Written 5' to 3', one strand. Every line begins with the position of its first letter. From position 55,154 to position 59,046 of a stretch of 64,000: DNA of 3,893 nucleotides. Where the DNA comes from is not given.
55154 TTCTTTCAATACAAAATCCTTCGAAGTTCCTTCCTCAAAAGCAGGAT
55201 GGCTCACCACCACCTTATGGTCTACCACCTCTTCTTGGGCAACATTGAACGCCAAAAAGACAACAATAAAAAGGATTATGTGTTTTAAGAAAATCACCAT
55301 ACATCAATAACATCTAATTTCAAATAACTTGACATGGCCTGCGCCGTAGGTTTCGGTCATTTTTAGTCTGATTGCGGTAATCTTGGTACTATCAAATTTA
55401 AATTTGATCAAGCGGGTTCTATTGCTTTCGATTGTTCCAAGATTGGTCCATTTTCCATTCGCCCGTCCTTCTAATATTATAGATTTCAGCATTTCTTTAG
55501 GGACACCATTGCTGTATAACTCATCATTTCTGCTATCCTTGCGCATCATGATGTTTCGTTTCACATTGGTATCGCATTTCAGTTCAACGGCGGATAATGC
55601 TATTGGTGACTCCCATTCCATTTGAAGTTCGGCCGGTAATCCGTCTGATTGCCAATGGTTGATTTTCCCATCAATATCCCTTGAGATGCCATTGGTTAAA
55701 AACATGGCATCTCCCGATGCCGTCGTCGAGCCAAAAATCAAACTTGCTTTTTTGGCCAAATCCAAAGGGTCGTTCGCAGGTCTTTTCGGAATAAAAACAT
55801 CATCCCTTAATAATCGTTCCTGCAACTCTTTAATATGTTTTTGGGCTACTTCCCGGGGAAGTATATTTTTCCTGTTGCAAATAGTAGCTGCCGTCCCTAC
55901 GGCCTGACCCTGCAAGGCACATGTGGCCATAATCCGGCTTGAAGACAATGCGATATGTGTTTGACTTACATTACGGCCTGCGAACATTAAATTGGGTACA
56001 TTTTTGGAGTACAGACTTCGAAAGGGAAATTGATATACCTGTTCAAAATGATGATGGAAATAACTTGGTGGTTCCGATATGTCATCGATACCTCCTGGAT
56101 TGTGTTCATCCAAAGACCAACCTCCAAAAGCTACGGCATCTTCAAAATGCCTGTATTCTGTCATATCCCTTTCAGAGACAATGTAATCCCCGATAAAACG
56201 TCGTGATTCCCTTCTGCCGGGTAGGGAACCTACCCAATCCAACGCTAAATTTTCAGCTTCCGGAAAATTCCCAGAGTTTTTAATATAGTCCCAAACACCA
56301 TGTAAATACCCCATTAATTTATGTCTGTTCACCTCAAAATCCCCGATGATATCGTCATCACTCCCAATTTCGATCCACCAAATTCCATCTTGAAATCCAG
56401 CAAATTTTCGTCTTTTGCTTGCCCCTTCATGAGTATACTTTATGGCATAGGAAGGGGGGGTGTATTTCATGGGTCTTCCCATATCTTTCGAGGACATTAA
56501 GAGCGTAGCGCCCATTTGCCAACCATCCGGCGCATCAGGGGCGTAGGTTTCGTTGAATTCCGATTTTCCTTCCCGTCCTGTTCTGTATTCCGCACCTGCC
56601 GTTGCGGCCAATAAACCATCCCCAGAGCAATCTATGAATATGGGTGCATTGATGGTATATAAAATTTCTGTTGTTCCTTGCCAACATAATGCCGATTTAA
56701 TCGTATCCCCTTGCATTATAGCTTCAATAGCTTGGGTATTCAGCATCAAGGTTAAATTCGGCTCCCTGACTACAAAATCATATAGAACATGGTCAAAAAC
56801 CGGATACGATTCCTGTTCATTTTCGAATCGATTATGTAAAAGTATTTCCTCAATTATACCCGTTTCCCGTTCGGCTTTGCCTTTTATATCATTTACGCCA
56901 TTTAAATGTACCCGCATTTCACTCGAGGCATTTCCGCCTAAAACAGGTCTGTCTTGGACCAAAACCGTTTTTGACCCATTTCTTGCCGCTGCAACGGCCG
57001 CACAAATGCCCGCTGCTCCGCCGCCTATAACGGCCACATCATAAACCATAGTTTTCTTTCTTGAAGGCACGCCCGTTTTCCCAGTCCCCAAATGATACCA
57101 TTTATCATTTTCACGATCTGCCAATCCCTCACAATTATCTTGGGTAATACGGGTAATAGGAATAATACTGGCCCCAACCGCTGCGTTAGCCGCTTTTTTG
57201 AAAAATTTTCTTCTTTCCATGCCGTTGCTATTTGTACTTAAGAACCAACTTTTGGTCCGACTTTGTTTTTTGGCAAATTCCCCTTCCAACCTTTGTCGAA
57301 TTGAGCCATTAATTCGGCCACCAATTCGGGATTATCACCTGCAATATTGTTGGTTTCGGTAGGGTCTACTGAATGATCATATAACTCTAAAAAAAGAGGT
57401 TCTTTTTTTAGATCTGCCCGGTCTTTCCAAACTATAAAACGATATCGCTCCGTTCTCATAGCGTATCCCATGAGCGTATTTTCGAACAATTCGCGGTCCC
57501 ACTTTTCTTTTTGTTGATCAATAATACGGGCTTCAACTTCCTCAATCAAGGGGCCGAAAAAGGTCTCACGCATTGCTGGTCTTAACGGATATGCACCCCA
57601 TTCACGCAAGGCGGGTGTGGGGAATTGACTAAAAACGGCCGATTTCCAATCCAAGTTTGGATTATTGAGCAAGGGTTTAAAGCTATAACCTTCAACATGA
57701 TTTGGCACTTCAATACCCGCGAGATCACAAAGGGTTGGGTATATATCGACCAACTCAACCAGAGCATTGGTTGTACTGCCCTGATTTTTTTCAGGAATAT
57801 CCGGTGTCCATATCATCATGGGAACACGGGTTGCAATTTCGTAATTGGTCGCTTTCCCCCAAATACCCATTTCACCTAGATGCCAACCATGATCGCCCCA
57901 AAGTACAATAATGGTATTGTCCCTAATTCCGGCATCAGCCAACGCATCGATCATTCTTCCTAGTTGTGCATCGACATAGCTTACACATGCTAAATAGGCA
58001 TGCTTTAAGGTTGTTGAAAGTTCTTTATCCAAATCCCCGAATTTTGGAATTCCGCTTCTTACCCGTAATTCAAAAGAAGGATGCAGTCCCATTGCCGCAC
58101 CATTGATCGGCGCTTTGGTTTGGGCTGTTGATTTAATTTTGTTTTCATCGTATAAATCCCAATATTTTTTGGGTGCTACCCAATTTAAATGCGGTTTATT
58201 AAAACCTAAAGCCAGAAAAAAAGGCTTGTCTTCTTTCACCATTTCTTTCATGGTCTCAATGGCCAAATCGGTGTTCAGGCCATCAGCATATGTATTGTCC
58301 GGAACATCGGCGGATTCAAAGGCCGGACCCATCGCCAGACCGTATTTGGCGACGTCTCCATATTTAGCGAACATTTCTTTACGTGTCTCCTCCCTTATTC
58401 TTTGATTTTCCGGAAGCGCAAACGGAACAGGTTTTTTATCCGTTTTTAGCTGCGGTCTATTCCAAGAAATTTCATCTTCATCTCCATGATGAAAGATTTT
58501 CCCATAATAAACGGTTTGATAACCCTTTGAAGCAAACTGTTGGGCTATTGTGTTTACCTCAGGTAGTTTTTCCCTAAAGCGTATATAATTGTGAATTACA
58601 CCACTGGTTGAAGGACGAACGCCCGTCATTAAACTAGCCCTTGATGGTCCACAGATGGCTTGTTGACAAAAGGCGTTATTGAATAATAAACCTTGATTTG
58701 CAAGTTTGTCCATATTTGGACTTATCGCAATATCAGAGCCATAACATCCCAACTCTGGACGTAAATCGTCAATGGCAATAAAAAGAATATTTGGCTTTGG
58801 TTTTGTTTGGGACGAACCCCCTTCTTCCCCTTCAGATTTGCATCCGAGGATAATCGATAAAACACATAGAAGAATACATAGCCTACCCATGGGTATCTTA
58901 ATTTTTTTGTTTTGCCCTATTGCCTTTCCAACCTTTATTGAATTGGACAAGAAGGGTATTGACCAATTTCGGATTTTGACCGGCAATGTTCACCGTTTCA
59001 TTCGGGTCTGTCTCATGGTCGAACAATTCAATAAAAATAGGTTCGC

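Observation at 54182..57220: Second copy of the FAD-oxidoreductase/SGAT-protein module, with a Tat signal and swapped accessory domain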

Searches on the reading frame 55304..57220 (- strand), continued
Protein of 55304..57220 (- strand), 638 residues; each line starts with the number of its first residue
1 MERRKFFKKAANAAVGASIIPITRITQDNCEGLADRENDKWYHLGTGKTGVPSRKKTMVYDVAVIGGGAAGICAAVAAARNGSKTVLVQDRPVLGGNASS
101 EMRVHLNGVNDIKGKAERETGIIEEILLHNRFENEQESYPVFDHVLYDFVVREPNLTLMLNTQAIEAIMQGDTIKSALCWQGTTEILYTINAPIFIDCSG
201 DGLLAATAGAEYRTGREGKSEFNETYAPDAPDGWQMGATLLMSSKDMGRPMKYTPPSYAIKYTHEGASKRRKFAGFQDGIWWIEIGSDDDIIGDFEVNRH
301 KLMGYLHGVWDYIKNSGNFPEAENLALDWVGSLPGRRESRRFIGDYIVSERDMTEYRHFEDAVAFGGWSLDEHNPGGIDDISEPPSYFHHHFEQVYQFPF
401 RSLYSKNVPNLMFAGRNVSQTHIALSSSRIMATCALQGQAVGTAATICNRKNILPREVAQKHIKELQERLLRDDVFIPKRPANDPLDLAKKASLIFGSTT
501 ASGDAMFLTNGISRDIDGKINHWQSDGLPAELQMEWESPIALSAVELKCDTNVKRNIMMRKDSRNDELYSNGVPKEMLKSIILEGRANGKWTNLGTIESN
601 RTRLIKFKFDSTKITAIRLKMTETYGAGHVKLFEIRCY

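Call 24: find_encoding_contigs(protein=P0157, flank=10000, max_places=1)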
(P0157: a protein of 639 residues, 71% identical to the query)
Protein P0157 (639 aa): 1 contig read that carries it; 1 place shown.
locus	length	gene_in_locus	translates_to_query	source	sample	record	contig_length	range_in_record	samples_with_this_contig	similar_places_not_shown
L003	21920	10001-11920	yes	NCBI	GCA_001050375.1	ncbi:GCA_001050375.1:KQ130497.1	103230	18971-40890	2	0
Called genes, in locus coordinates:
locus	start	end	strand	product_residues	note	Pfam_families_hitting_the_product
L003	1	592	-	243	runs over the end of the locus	PF07277:SapC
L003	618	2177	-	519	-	PF04820:Trp_halogenase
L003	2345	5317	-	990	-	PF07715:Plug, PF00593:TonB_dep_Rec_b-barrel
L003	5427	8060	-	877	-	PF00722:Glyco_hydro_16, PF26113:GH16_XgeA, PF18559:Exop_C (faint), PF21582:CBM30 (faint), PF21868:GbpA_D3 (faint)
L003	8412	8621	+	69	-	-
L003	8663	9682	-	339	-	PF00356:LacI, PF00532:Peripla_BP_1, PF13407:Peripla_BP_4, PF13377:Peripla_BP_3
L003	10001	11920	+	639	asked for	PF00890:FAD_binding_2 (weak), PF01134:GIDA (weak), PF01266:DAO (weak), PF03486:HI0933_like (faint), PF07992:Pyr_redox_2 (faint), PF12831:FAD_oxidored, PF13450:NAD_binding_8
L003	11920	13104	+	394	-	-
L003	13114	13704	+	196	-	PF07638:Sigma70_ECF (weak), PF04542:Sigma70_r2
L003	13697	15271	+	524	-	PF04773:FecR, PF13385:Laminin_G_3, PF02210:Laminin_G_2 (weak)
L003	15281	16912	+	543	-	PF00884:Sulfatase, PF01663:Phosphodiest (faint), PF02995:DUF229 (weak), PF16347:SGSH_C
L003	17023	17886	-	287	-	-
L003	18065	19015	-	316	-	PF04116:FA_hydroxylase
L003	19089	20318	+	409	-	PF09375:Peptidase_M75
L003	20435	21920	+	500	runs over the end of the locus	PF06537:DHOR, PF00034:Cytochrom_C (faint)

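Call 54: find_related_loci(query=window:55304-57220:-, collection=metagenome_contigs, flank=6000)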
Query window:55304-57220:- (638 aa) in metagenome_contigs; peptide patterns used: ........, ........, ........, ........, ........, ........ (x = any residue, [..] = any of these).
93 stretches matched a pattern; 7 encode a relative of the query (tblastn E <= 1e-3); 7 distinct loci.
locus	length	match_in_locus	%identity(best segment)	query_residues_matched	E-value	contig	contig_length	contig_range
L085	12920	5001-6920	79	1-638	0e+0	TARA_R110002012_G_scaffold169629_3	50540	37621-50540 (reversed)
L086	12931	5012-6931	79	1-638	0e+0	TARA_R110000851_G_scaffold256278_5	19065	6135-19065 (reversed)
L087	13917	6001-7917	76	1-638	0e+0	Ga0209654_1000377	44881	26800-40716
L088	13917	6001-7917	77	1-638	0e+0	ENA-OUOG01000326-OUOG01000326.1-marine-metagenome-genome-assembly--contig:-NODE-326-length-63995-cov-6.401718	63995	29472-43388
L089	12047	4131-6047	76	1-638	0e+0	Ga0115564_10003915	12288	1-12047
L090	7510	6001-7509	81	1-502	0e+0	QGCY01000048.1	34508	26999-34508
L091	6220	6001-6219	66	1-72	7e-19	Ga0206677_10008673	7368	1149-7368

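Call 71: search_solved_structures(query=A3, max_evalue=0.01, show_alignments=2)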
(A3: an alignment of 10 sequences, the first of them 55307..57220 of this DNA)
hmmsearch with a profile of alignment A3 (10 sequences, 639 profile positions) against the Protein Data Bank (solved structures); distinct sequences matched with E-value up to 0.01: 188 (the best 60 are shown).
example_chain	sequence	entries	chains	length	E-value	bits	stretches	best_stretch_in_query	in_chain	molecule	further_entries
1p2h_A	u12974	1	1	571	4.6e-14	54.9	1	41-100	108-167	flavocytochrome c3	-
2b7s_A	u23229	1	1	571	4.7e-14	54.9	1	41-100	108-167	Fumarate reductase flavoprotein subunit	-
1jry_A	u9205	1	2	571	4.7e-14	54.9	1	41-100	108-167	FLAVOCYTOCHROME C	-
1kss_A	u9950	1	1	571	4.7e-14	54.9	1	41-100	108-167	flavocytochrome c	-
1jrx_A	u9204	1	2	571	4.8e-14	54.9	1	41-100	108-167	FLAVOCYTOCHROME C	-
1e39_A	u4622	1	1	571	4.8e-14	54.9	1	41-100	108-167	FUMARATE REDUCTASE FLAVOPROTEIN SUBUNIT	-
1qjd_A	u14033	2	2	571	4.8e-14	54.9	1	41-100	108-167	FLAVOCYTOCHROME C3 | Fumarate reductase flavoprotein subunit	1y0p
1ksu_A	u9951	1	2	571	4.8e-14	54.9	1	41-100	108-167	flavocytochrome c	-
2b7r_A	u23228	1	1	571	4.8e-14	54.9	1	41-100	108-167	Fumarate reductase flavoprotein subunit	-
1lj1_A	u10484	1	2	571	4.8e-14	54.9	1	41-100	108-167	flavocytochrome c3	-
1m64_A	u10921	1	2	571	4.8e-14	54.9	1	41-100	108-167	flavocytochrome c3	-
1p2e_A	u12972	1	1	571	4.8e-14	54.9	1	41-100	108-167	flavocytochrome c3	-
1jrz_A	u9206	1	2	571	4.8e-14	54.9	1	41-100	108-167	FLAVOCYTOCHROME C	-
1q9i_A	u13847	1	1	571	5.5e-14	54.7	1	41-100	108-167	flavocytochrome c3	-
1qo8_A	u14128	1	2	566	1.4e-09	40.2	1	39-112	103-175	FLAVOCYTOCHROME C3 FUMARATE REDUCTASE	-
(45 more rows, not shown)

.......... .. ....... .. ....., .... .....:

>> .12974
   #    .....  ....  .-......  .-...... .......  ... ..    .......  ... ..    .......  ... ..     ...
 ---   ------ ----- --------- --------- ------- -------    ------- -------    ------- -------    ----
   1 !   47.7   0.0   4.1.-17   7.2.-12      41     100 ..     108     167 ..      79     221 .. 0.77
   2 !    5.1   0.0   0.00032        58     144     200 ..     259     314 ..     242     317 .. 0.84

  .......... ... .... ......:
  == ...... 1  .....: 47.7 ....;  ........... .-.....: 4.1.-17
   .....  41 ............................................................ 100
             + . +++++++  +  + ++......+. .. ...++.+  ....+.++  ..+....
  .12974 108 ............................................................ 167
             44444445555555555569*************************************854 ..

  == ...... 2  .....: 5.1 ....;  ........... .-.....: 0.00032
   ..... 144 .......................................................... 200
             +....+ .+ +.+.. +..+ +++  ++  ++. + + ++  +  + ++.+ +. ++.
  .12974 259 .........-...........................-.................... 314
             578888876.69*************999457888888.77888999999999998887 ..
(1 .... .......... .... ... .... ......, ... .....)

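Call 103: find_encoding_contigs(protein=P0172, flank=10000, max_places=1)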
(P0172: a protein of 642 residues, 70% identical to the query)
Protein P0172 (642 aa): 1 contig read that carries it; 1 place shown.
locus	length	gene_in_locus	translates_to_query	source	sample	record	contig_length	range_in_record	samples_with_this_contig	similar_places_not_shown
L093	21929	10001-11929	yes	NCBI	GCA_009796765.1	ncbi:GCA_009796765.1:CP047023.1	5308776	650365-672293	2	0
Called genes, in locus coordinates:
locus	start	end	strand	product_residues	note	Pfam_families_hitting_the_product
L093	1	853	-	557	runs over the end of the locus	-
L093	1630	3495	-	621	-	PF13230:GATase_4 (faint), PF13522:GATase_6, PF13537:GATase_7, PF01380:SIS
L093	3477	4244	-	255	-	PF08220:HTH_DeoR, PF08279:HTH_11 (weak), PF00455:DeoRC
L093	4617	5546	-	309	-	PF08787:Alginate_lyase2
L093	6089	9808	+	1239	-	-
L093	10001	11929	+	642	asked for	PF00890:FAD_binding_2 (weak), PF01134:GIDA (faint), PF12831:FAD_oxidored, PF13450:NAD_binding_8 (weak)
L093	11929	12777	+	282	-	-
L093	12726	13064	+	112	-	-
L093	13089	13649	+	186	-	PF04542:Sigma70_r2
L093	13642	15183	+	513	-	PF04773:FecR, PF02210:Laminin_G_2 (faint), PF13385:Laminin_G_3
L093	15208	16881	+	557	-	PF00884:Sulfatase, PF01663:Phosphodiest (weak), PF02995:DUF229 (faint), PF16347:SGSH_C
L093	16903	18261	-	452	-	PF00483:NTP_transferase, PF01128:IspD (weak), PF12804:NTP_transf_3, PF25084:LbH_EIF2B, PF25087:GMPPB_C, PF00132:Hexapep, PF14602:Hexapep_2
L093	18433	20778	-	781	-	PF17992:Agarase_CBM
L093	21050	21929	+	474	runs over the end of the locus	PF00990:GGDEF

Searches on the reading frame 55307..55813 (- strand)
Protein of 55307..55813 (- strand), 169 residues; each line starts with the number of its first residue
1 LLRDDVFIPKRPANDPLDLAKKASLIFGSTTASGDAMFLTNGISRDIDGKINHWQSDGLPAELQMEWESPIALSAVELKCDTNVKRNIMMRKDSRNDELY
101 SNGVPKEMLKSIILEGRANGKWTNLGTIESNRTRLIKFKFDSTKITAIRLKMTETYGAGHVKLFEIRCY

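Call 66: search_protein_families(library=pfam, proteins=[window:55307-55813:-], max_evalue=10)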
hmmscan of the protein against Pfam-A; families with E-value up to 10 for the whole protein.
window:55307-55813:- (169 aa): 0 families

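Call 67: search_solved_structures(query=window:55307-55813:-, max_evalue=10)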
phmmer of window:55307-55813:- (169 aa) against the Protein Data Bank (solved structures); distinct sequences matched with E-value up to 10: 2.
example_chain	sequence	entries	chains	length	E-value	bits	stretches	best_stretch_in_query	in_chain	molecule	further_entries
7y8i_A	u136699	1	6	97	0.29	14.1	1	101-161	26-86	Dscam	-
3gza_A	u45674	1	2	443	1.1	12.3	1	105-157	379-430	putative alpha-L-fucosidase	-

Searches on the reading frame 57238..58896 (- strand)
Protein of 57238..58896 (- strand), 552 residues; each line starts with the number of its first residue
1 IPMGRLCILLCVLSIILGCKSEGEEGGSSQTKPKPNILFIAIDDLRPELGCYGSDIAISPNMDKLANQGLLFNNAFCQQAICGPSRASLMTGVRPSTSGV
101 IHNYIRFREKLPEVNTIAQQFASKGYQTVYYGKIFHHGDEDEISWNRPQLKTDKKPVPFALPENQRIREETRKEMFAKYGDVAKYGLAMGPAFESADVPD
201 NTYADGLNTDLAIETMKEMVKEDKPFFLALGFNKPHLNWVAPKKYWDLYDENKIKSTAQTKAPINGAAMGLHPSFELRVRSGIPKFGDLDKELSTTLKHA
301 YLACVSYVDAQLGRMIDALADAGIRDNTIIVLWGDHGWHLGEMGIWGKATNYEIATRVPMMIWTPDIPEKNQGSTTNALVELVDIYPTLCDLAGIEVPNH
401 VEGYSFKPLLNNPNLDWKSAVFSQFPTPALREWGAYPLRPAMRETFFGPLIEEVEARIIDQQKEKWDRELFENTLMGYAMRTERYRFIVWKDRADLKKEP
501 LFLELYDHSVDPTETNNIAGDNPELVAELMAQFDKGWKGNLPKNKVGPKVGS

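Call 34: search_protein_families(library=pfam, proteins=[window:57238-58896:-], max_evalue=0.001)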
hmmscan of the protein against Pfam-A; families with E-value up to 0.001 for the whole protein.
window:57238-58896:- (552 aa): 4 families
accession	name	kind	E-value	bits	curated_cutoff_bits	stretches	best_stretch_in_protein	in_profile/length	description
PF00884.28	Sulfatase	-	6.2e-50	170.6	25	1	35-395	1-301/301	Sulfatase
PF16347.10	SGSH_C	-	5.8e-18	65.9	29.3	1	341-425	1-84/154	N-sulphoglucosamine sulphohydrolase, C-terminal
PF01663.27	Phosphodiest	-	3e-10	40.7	23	1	39-113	3-75/342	Type I phosphodiesterase / nucleotide pyrophosphatase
PF02995.22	DUF229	-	5.5e-05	22.5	25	1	294-361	299-363/496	Protein of unknown function (DUF229)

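Call 72: search_solved_structures(query=window:57241-58896:-, max_evalue=1e-20)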
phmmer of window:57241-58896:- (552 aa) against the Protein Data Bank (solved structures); distinct sequences matched with E-value up to 1e-20: 48.
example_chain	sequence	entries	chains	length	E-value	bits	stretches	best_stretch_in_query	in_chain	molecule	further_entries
6hhm_A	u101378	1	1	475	5.6e-94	319.2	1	26-420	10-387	Arylsulfatase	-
5fql_A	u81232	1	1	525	9.4e-67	229.3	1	29-366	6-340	IDURONATE-2-SULFATASE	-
6ioz_A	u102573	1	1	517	3.7e-66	227.3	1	36-366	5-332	Iduronate 2-sulfatase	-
4upi_A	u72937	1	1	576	2.1e-42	148.9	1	188-425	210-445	SULFATASE FAMILY PROTEIN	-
5g2v_A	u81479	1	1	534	1.9e-41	145.8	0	299-425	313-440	N-ACETYLGLUCOSAMINE-6-SULFATASE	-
6fny_A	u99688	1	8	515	8.3e-41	143.6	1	30-413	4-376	Choline-sulfatase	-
7pth_A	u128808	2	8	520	6.9e-39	137.3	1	31-413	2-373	Choline sulfatase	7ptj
6g5z_A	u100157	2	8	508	2.1e-38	135.7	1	34-413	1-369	Choline-sulfatase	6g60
7oz8_AAA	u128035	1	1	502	1.3e-36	129.7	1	29-421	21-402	Choline-sulfatase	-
7lha_A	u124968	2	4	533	4.3e-36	128.1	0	278-425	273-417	Exo-L-galactose-6-sulfatase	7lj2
4upk_A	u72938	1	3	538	2.7e-35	125.4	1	26-426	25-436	PHOSPHONATE MONOESTER HYDROLASE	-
7p24_AAA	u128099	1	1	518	4.9e-35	124.6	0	300-425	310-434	Mucin-desulfating sulfatase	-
6hr5_A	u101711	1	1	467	2.1e-34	122.5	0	211-412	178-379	Alpha-L-rhamnosidase/sulfatase (GH78)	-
7snj_A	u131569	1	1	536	9.5e-34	120.3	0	299-425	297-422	Arylsulfatase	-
7sno_A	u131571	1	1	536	6e-33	117.7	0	299-425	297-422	Arylsulfatase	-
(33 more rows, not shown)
